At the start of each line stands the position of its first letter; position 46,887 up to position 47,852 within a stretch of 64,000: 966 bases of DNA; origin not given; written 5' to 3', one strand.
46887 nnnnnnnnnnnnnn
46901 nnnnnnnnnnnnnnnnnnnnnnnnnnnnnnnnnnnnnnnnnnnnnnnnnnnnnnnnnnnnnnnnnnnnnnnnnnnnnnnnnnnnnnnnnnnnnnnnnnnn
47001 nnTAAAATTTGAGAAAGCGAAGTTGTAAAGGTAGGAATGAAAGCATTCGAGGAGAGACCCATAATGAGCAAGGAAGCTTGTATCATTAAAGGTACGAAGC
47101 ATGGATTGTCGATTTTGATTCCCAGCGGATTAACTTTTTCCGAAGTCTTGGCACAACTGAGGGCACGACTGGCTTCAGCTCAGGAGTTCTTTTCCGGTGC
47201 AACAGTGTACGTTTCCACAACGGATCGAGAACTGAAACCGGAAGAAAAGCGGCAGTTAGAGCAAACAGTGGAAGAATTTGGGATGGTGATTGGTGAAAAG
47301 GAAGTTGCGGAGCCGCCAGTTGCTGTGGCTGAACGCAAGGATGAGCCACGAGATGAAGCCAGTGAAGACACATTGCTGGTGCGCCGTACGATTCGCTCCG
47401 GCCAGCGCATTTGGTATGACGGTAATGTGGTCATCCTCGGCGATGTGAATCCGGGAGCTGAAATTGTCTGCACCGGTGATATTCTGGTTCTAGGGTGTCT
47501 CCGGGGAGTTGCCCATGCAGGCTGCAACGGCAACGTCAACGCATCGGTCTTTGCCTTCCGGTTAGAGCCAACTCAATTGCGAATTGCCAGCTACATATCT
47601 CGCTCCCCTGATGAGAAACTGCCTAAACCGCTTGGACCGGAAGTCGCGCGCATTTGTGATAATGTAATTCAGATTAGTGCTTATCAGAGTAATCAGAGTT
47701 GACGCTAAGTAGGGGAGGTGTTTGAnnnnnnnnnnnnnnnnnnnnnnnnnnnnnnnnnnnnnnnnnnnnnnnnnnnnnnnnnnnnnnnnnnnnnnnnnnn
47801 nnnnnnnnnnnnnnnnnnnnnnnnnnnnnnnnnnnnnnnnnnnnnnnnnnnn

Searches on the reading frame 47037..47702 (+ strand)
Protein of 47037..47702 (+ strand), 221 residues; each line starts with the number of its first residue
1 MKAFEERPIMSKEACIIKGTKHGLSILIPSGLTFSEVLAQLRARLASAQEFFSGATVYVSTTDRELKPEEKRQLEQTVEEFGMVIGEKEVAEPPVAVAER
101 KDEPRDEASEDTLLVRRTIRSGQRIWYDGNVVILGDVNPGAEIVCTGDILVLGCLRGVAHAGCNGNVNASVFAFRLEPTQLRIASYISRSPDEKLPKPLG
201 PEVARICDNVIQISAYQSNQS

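Call 89: search_protein_families(library=pfam, proteins=[window:47037-47702:+], max_evalue=0.001)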
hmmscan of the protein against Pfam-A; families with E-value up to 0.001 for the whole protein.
window:47037-47702:+ (221 aa): 4 families
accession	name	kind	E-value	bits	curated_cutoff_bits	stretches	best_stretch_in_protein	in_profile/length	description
PF03775.22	MinC_C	-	2e-33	114.9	33.2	1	115-212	2-100/102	Septum formation inhibitor MinC, C-terminal domain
PF05209.18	MinC_N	-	2.3e-13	50.5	27.3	1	17-84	3-70/71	Septum formation inhibitor MinC, N-terminal domain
PF22642.1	MinC_N_1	-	5.6e-12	46.2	27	1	16-81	2-70/78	Cell-division inhibitor MinC, N-terminal domain-like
PF03961.19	FapA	-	0.00026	21.1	31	1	125-155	16-46/272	Flagellar Assembly Protein A beta solenoid domain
